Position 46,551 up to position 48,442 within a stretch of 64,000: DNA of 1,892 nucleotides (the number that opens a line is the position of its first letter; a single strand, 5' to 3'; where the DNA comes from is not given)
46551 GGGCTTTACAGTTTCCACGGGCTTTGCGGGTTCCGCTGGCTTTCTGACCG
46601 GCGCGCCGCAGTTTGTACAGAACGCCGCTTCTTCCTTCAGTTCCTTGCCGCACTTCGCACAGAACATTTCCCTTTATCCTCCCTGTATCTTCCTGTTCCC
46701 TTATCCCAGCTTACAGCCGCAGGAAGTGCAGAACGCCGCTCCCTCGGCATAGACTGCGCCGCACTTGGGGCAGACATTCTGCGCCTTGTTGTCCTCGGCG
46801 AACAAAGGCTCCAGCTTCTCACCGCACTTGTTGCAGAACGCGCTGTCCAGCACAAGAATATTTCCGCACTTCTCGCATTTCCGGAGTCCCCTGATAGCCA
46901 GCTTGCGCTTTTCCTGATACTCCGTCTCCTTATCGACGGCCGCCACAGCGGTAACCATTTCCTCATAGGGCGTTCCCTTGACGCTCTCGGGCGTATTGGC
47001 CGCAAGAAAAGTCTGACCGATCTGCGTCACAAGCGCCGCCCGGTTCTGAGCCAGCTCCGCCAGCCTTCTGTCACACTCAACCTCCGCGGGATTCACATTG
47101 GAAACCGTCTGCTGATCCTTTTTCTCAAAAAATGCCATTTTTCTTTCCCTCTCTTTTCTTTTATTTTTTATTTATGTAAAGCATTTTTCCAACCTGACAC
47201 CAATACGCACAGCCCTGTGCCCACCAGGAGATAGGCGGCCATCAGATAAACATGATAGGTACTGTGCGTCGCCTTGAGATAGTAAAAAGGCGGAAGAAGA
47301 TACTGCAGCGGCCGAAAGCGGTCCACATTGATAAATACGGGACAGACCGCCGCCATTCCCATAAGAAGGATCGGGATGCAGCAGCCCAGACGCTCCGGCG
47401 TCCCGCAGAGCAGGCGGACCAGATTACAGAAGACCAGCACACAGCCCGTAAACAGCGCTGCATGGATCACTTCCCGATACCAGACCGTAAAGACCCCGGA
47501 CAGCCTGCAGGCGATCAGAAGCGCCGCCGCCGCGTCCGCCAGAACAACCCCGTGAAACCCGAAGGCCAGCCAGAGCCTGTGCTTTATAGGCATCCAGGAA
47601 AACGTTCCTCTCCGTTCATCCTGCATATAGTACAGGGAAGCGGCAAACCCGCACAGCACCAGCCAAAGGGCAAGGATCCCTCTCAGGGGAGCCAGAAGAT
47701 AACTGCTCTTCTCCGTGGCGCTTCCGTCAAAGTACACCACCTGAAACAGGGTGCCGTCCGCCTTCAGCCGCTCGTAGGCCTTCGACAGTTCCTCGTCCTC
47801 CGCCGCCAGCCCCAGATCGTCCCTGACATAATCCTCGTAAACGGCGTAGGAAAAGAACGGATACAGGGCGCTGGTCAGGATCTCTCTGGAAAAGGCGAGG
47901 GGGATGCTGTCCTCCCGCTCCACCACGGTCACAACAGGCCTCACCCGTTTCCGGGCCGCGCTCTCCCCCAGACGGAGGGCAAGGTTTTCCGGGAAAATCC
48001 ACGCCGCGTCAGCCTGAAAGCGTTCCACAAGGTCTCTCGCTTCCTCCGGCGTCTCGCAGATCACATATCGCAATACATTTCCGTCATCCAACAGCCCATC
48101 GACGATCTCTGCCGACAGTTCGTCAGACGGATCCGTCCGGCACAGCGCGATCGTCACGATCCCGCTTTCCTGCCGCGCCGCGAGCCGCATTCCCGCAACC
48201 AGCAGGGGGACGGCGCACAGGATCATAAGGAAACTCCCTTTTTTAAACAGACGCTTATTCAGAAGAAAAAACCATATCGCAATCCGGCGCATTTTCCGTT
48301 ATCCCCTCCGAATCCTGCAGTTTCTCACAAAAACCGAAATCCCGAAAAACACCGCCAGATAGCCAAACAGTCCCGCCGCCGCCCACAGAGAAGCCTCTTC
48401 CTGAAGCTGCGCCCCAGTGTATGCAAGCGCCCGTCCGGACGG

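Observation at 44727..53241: Zinc-ribbon / ABC / YD-repeat envelope module between secDF and recJ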

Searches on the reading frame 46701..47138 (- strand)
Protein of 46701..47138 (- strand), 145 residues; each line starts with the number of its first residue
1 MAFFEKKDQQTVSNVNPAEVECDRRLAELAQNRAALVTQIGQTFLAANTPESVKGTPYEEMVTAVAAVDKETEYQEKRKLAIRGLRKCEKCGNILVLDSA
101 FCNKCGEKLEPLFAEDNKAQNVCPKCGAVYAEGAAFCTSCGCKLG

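Call 3: search_protein_families(library=pfam, proteins=[window:46701-47138:-], max_evalue=0.01)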
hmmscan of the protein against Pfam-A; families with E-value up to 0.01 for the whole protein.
window:46701-47138:- (145 aa): 11 families
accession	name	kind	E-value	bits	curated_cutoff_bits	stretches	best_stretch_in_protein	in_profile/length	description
PF13240.11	Zn_Ribbon_1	-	7.3e-11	41.9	25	2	123-144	2-23/23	zinc-ribbon domain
PF12773.13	DZR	-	2.7e-10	40.7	27.3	1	88-141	1-45/45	Double zinc ribbon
PF17032.10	Zn_ribbon_15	-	2.1e-07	32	28.9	1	80-106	47-73/73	zinc-ribbon family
PF13248.11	Zn_ribbon_3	-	4.5e-07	29.5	27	2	122-143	4-25/26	zinc-ribbon domain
PF14803.11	Zn_ribbon_Nudix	-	1.2e-05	25.6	25.6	1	101-129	2-31/34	Nudix N-terminal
PF12172.15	zf-ChsH2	-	0.00045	20.4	23.2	0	86-107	12-33/37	ChsH2, rubredoxin-like zinc ribbon domain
PF09723.15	Zn_ribbon_8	-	0.00078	19.9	34.4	1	102-128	8-34/41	Zinc ribbon domain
PF18912.6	DZR_2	-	0.00095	19.4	27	0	122-141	9-28/56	Double zinc ribbon domain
PF08271.17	Zn_Ribbon_TF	-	0.0043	17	29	0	102-130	3-29/43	TFIIB zinc-binding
PF24460.1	DUF7575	-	0.0058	16.4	28.5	0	86-110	4-28/28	Domain of unknown function (DUF7575)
PF01927.22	Mut7-C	-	0.0088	16.6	23.3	0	80-135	84-138/146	Mut7-C RNAse domain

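Call 4: search_protein_families(library=ncbifam, proteins=[window:46701-47138:-], max_evalue=0.01)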
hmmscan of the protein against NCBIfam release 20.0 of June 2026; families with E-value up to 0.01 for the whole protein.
window:46701-47138:- (145 aa): 2 families
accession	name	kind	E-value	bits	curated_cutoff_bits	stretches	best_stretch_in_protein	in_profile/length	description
NF045510.1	4Cys_prefix_kin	domain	0.00027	21.1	24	0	133-144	15-26/26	4-Cys prefix domain-containing protein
TIGR02605.1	CxxC_CxxC_SSSS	subfamily_domain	0.0058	16.7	31.3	1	102-128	8-34/52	FmdB family zinc ribbon protein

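Call 5: search_protein_families(library=padloc, proteins=[window:46701-47138:-], max_evalue=0.01)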
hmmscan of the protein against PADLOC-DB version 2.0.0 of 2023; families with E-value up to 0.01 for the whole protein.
window:46701-47138:- (145 aa): 0 families

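Call 58: find_homologous_proteins(query=window:46701-47138:-)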
Query window:46701-47138:- (145 aa): 200 proteins with E <= 0.001 among 251 candidates; the best 120 are listed.
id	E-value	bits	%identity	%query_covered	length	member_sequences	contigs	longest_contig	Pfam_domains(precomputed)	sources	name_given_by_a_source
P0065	1.5e-87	309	97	100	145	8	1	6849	PF13240.12,PF12773.14,PF17032.11,PF13248.12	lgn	-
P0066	8.2e-79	280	88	100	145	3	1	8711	PF13240.12,PF14803.12,PF12773.14,PF17032.11,PF13248.12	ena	-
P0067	2.3e-74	266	82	100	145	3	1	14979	PF13240.12,PF12773.14,PF17032.11,PF24460.2,PF13248.12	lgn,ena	-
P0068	4.6e-72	259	79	100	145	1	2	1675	PF13240.12,PF14803.12,PF12773.14,PF17032.11,PF13248.12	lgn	-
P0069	2.4e-71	256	80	100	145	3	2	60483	PF13240.12,PF12773.14,PF17032.11,PF24460.2,PF13248.12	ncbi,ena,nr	ncbi:MAG: zinc ribbon domain-containing protein [Acetatifactor sp.]|nr:zinc ribbon domain-containing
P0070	5.2e-71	255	77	100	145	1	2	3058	PF13240.12,PF12773.14,PF17032.11,PF13248.12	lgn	-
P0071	1.4e-70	254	80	100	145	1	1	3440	PF13240.12,PF12773.14,PF17032.11,PF24460.2,PF13248.12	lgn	-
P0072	1.7e-70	254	81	100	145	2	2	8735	PF13240.12,PF12773.14,PF17032.11,PF24460.2,PF13248.12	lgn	-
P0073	3.4e-69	249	78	100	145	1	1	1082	PF13240.12,PF14803.12,PF12773.14,PF17032.11,PF24460.2,PF13248.12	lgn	-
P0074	7.1e-69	248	77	100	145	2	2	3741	PF13240.12,PF12773.14,PF17032.11,PF24460.2,PF13248.12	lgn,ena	-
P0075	7.9e-69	248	77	100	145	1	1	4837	PF13240.12,PF12773.14,PF17032.11,PF13248.12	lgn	-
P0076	1.1e-68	248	78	100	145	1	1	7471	PF13240.12,PF12773.14,PF17032.11,PF24460.2,PF13248.12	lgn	-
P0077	3.3e-68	246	74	100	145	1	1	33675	PF13240.12,PF12773.14,PF17032.11,PF13248.12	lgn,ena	-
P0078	1.5e-67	244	78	100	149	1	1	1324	PF13240.12,PF12773.14,PF13248.12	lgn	-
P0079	7.3e-67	242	76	100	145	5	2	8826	PF13240.12,PF12773.14,PF17032.11,PF13248.12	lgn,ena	-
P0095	3.2e-53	198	63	99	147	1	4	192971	PF13240.12,PF12773.14,PF17032.11,PF13248.12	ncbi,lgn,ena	-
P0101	3.7e-52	194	66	100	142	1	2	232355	PF13240.12,PF14803.12,PF12773.14,PF17032.11,PF13248.12,PF02150.22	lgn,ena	-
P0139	4.5e-42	161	55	99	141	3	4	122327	PF13240.12,PF12773.14,PF17032.11,PF13248.12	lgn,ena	-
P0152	2.3e-41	159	52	99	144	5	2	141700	PF13240.12,PF12773.14,PF17032.11,PF24460.2,PF13248.12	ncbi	-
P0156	5.7e-41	158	53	99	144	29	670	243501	PF13240.12,PF12773.14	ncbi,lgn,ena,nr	ncbi:zinc ribbon domain-containing protein [bacterium D16-50]|nr:zinc ribbon domain-containing prote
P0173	1.1e-39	154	52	99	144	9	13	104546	PF12172.15,PF13240.12,PF12773.14,PF17032.11,PF13248.12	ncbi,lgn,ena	-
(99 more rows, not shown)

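Call 60: find_encoding_contigs(protein=P0101, flank=10000, max_places=2)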
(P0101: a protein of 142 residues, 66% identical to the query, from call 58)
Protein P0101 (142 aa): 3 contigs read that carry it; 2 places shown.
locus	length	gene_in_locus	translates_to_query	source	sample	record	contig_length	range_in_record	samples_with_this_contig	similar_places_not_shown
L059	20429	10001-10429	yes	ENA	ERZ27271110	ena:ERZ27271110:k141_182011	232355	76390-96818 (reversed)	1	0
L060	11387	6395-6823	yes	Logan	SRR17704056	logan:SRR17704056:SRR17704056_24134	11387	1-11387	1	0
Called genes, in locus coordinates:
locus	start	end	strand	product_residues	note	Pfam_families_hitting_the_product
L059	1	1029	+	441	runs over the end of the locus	PF01554:MatE, PF03023:MurJ, PF01554:MatE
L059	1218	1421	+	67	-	PF12844:HTH_19 (weak), PF13443:HTH_26 (weak), PF13560:HTH_31 (weak), PF01381:HTH_3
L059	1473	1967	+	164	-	PF20563:DUF6773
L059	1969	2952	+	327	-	PF02517:Rce1-like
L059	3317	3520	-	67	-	-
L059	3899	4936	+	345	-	PF13240:Zn_Ribbon_1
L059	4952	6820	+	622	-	PF13240:Zn_Ribbon_1 (weak)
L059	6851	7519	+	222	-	PF00005:ABC_tran, PF13304:AAA_21 (faint)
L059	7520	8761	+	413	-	PF12698:ABC2_membrane_3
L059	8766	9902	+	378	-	PF12698:ABC2_membrane_3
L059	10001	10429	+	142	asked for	PF17032:Zn_ribbon_15 (faint), PF02150:Zn_ribbon_RPB9 (faint), PF12773:DZR, PF14803:Zn_ribbon_Nudix (faint), PF13240:Zn_Ribbon_1, PF13248:Zn_ribbon_3 (weak)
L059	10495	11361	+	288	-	PF13240:Zn_Ribbon_1, PF00059:Lectin_C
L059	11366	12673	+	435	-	PF00933:Glyco_hydro_3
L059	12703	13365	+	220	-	-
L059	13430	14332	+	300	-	PF02311:AraC_binding, PF00165:HTH_AraC, PF12833:HTH_18, PF00165:HTH_AraC (weak)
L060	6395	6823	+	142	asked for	PF17032:Zn_ribbon_15 (faint), PF02150:Zn_ribbon_RPB9 (faint), PF12773:DZR, PF14803:Zn_ribbon_Nudix (faint), PF13240:Zn_Ribbon_1, PF13248:Zn_ribbon_3 (weak)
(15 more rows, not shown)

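Call 61: find_encoding_contigs(protein=P0156, flank=10000, max_places=2)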
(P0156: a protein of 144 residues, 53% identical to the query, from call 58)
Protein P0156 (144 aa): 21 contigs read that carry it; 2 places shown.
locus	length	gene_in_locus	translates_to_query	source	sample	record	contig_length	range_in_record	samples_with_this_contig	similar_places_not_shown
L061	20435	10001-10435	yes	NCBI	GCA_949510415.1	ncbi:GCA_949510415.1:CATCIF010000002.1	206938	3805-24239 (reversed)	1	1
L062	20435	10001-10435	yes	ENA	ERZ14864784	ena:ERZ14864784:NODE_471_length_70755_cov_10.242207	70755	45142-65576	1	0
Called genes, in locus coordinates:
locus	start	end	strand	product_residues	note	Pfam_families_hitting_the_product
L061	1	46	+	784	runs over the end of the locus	PF17764:PriA_3primeBD, PF00270:DEAD, PF04851:ResIII, PF00271:Helicase_C, PF18074:PriA_C (weak)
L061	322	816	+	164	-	PF01327:Pep_deformylase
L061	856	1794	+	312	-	PF00551:Formyl_trans_N, PF02911:Formyl_trans_C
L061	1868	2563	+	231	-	PF04298:Zn_peptidase_2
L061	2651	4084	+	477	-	PF01029:NusB, PF01189:Methyltr_RsmB-F, PF01728:FtsJ (weak)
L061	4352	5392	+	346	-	PF21016:RlmN_N, PF04055:Radical_SAM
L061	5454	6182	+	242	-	PF00481:PP2C, PF13672:PP2C_2, PF07228:SpoIIE (faint)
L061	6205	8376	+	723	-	PF00069:Pkinase, PF07714:PK_Tyr_Ser-Thr, PF03109:ABC1, PF03793:PASTA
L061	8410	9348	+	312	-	PF16745:RsgA_N, PF03193:RsgA_GTPase, PF01926:MMR_HSR1 (weak)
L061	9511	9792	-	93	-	PF12844:HTH_19, PF13560:HTH_31, PF01381:HTH_3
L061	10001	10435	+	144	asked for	PF12773:DZR, PF13240:Zn_Ribbon_1 (weak)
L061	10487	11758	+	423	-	PF03733:YccF, PF13240:Zn_Ribbon_1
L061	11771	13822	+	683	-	-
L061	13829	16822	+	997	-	PF13240:Zn_Ribbon_1 (weak), PF13620:CarboxypepD_reg (faint)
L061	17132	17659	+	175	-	PF05685:Uma2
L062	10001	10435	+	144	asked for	PF12773:DZR, PF13240:Zn_Ribbon_1 (weak)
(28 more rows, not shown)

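Call 62: find_encoding_contigs(protein=P0095, flank=7000, max_places=1)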
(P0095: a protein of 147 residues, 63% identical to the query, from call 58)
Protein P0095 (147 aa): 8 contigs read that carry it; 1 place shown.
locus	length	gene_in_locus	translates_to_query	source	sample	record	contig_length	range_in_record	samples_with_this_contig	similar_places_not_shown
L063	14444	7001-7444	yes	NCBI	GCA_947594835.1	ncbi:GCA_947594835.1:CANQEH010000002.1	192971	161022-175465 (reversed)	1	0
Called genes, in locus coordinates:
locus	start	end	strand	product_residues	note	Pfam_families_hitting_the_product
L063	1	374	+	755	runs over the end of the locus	PF07549:Sec_GG (faint), PF21760:SecD_1st (weak), PF03176:MMPL (weak), PF22599:SecDF_P1_head, PF02355:SecD_SecF_C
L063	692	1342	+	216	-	-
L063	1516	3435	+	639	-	PF13240:Zn_Ribbon_1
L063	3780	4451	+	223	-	PF00005:ABC_tran, PF13304:AAA_21 (faint)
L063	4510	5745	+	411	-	PF12698:ABC2_membrane_3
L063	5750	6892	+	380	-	-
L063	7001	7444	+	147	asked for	PF17032:Zn_ribbon_15 (faint), PF12773:DZR, PF13240:Zn_Ribbon_1, PF13248:Zn_ribbon_3 (weak)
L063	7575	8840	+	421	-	PF13240:Zn_Ribbon_1 (weak), PF13428:TPR_14 (faint), PF13432:TPR_16, PF14559:TPR_19, PF11611:DUF4352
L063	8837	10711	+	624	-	PF01368:DHH, PF02272:DHHA1, PF17768:RecJ_OB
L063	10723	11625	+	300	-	PF00294:PfkB, PF08543:Phos_pyr_kin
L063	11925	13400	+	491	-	PF01225:Mur_ligase, PF08245:Mur_ligase_M, PF02875:Mur_ligase_C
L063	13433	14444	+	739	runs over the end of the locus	PF17764:PriA_3primeBD, PF00270:DEAD, PF04851:ResIII, PF18319:Zn_ribbon_PriA, PF00271:Helicase_C, PF18074:PriA_C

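Call 63: find_encoding_contigs(protein=P0152, flank=7000, max_places=1)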
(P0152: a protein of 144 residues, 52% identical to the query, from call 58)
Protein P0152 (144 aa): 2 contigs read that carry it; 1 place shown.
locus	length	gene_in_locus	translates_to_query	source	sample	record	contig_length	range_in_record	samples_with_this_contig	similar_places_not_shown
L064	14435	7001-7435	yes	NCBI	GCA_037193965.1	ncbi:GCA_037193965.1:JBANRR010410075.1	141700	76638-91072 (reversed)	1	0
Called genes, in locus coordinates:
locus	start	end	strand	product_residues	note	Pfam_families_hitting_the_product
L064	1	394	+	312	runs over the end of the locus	PF00291:PALP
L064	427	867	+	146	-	PF02082:Rrf2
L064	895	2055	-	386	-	-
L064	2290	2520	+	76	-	-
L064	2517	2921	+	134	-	PF01850:PIN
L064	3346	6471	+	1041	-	PF13240:Zn_Ribbon_1, PF13620:CarboxypepD_reg (faint)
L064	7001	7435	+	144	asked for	PF17032:Zn_ribbon_15 (faint), PF13248:Zn_ribbon_3 (faint), PF24460:DUF7575 (faint), PF12773:DZR, PF13240:Zn_Ribbon_1 (weak)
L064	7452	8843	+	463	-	-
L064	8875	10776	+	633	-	PF12773:DZR (weak), PF13240:Zn_Ribbon_1, PF00515:TPR_1 (faint), PF07719:TPR_2 (faint), PF13181:TPR_8 (faint), PF13414:TPR_11 (faint), PF13424:TPR_12 (faint), PF14559:TPR_19, +2 more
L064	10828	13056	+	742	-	-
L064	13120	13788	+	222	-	PF00005:ABC_tran, PF13304:AAA_21 (faint)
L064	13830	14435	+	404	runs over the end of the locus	-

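Call 64: find_encoding_contigs(protein=P0139, flank=7000, max_places=1)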
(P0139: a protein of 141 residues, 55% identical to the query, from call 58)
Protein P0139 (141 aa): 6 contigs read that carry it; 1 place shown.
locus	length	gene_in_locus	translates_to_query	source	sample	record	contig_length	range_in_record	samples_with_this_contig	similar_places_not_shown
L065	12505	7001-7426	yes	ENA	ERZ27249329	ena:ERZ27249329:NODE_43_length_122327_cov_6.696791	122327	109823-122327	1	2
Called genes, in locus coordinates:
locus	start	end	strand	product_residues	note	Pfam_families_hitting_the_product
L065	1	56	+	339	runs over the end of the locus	PF00356:LacI, PF00532:Peripla_BP_1, PF13407:Peripla_BP_4, PF13377:Peripla_BP_3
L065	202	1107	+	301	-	PF00528:BPD_transp_1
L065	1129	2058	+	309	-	PF00528:BPD_transp_1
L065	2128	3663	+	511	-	PF12010:DUF3502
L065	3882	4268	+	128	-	-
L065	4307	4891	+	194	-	PF00293:NUDIX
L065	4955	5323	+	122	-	PF07411:DUF1508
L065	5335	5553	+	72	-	-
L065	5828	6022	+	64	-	-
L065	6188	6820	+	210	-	PF00239:Resolvase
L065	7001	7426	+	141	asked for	PF17032:Zn_ribbon_15 (faint), PF13248:Zn_ribbon_3 (faint), PF12773:DZR, PF13240:Zn_Ribbon_1 (weak)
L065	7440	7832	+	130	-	-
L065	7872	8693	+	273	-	-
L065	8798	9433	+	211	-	PF13240:Zn_Ribbon_1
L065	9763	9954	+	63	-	-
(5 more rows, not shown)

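Call 65: find_encoding_contigs(protein=P0173, flank=7000, max_places=1)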
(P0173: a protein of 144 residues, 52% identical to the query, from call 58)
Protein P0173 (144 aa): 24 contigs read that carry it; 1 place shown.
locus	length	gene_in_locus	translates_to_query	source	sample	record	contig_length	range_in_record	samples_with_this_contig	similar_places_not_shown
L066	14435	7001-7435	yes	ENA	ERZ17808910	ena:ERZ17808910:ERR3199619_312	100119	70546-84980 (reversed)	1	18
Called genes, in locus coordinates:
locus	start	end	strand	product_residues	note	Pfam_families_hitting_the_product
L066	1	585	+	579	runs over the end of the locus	PF09820:AAA-ATPase_like, PF08011:PDDEXK_9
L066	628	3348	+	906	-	PF25788:Ig_Rha78A_N, PF08531:Bac_rhamnosid_N, PF05592:Bac_rhamnosid, PF17389:Bac_rhamnosid6H, PF17390:Bac_rhamnosid_C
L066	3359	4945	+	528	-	PF16586:DUF5060, PF13204:Apiosidase, PF18310:DUF5605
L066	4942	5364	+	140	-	PF16242:Pyrid_ox_like, PF01243:PNPOx_N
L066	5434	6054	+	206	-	PF00149:Metallophos, PF12850:Metallophos_2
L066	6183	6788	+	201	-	PF00239:Resolvase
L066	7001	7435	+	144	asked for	PF17032:Zn_ribbon_15 (faint), PF12172:zf-ChsH2 (faint), PF13248:Zn_ribbon_3 (faint), PF12773:DZR, PF13240:Zn_Ribbon_1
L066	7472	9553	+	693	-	-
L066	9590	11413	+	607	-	-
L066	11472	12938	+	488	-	PF13240:Zn_Ribbon_1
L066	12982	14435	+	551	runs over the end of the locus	PF13240:Zn_Ribbon_1, PF13620:CarboxypepD_reg (faint)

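Call 80: predict_structure(alignment_id=A2)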
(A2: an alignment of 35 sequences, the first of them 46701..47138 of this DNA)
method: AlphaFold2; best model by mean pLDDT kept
length: 145 residues; sequences in the alignment: 35
mean_pLDDT: 80.6   pTM: 0.59
mean pLDDT of the five models: 80.6, 78.4, 78.0, 69.2, 67.2
residues with pLDDT >= 90: 28; 70-90: 93; 50-70: 14; < 50: 10
segments of 3 or more residues with pLDDT < 50: 1-4, 6-11
pLDDT, mean of each block of 10 residues (from residue 1): 47 71 95 95 89 89 89 86 82 80 80 66 80 81 76
secondary structure, 60 per line:
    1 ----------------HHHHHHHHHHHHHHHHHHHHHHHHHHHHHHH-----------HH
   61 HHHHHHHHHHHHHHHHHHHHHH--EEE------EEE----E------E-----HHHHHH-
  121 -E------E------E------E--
elements in order: H17-47 H59-82 E85-87 E94-96 H114-119

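Call 82: fold_search(model_id=the predicted structure, library=pdb)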
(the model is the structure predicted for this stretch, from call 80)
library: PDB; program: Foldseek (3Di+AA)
matches with E <= 10: 263; with E <= 0.001: 0
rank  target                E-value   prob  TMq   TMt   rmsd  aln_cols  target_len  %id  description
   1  7m4m_B                8.7e-02  0.25  0.20  0.18  10.2       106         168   22  Crystal structure of RBR E3 ligase RNF216 with ubiquitin (released 2022-01-05)
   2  8f5p_B                2.7e-01  0.44  0.16  0.03   9.2        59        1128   25  Structure of Leishmania tarentolae IFT-A (state 2) (released 2022-12-21)
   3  7m4o_A                3.3e-01  0.09  0.15  0.18  12.1        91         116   23  Crystal structure of phosphorylated RBR E3 ligase RNF216 in complex with K63-linked di-ubiquitin (released 2022-01-05)
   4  8f5o_B                5.7e-01  0.30  0.16  0.03   9.1        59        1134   25  Structure of Leishmania tarentolae IFT-A (state 1) (released 2022-12-21)
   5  3irb_B                6.1e-01  0.47  0.17  0.18   5.6        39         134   28  Crystal structure of protein with unknown function from DUF35 family (13815350) from SULFOLOBUS SOLFATARICUS at 1.80 A (released 2009-09-01)
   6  6htj_B                6.1e-01  0.28  0.14  0.17   6.8        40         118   25  Crystal structure of the translation recovery factor Trf from Sulfolobus solfataricus (released 2019-10-16)
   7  9d9z_A                6.5e-01  0.28  0.16  0.01   8.8        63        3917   22  Structure of human UBR4-KCMF1-CaM E3 ligase complex (Silencing Factor of the Integrated stress response, SiFI) (released 2025-06-11)
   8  8s05_C                7.5e-01  0.85  0.17  0.78   1.1        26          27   38  ArnAB complex an archaeal ortholog of the Sec23/24 core motif (released 2025-10-29)
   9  9d9z_B                8.6e-01  0.23  0.18  0.01   9.1        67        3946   22  Structure of human UBR4-KCMF1-CaM E3 ligase complex (Silencing Factor of the Integrated stress response, SiFI) (released 2025-06-11)
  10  9nwe_A                9.2e-01  0.23  0.16  0.02   8.8        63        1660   22  E3 ligase UBR4-KCMF1-calmodulin complex (released 2025-06-18)
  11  9nwe_B                9.2e-01  0.21  0.18  0.02   9.1        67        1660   22  E3 ligase UBR4-KCMF1-calmodulin complex (released 2025-06-18)
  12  4xxb_B                9.8e-01  0.77  0.19  0.59   1.6        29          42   24  Crystal structure of human MDM2-RPL11 (released 2015-08-12)
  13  6wez_B                9.8e-01  0.18  0.20  0.18  12.9       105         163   10  Crystal Structure of Broadly Neutralizing Antibody 3I14-D93N Mutant Bound to the Influenza A H3 Hemagglutinin (released 2020-11-25)
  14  8buu_0                1.3e+00  0.44  0.15  0.39   1.2        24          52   29  ARE-ABCF VmlR2 bound to a 70S ribosome (released 2023-04-05)
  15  4kw1_B                1.4e+00  0.10  0.20  0.18  15.8       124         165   14  Structure of a/egypt/n03072/2010 h5 ha (released 2014-06-25)
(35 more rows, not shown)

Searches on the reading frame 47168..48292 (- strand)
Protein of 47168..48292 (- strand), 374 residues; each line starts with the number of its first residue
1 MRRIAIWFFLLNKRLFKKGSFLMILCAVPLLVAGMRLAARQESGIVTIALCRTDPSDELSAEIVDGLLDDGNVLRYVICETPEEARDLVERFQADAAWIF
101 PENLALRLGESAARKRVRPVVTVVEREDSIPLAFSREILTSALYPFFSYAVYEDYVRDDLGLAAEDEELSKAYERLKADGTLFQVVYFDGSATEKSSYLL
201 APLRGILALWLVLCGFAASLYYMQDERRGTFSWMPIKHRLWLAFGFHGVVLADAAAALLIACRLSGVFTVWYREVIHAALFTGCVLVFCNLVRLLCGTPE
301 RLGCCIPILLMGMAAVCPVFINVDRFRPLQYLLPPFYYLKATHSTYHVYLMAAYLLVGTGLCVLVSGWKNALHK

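Call 3: search_protein_families(library=pfam, proteins=[window:47168-48292:-], max_evalue=0.01)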
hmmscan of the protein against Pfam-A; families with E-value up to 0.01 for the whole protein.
window:47168-48292:- (374 aa): 0 families

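Call 4: search_protein_families(library=ncbifam, proteins=[window:47168-48292:-], max_evalue=0.01)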
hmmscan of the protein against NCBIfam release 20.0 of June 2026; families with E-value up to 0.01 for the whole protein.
window:47168-48292:- (374 aa): 0 families

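Call 5: search_protein_families(library=padloc, proteins=[window:47168-48292:-], max_evalue=0.01)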
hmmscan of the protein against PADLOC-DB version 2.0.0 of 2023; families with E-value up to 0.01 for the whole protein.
window:47168-48292:- (374 aa): 0 families

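Call 33: search_solved_structures(query=window:47168-48292:-, max_evalue=1)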
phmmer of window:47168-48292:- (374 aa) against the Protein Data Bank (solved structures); distinct sequences matched with E-value up to 1: 2.
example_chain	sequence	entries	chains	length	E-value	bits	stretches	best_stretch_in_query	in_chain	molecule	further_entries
1d4b_A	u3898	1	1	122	0.07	15.2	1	129-198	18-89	HUMAN CELL DEATH-INDUCING EFFECTOR B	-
4gou_A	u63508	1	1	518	0.91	11.5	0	118-196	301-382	EhRGS-RhoGEF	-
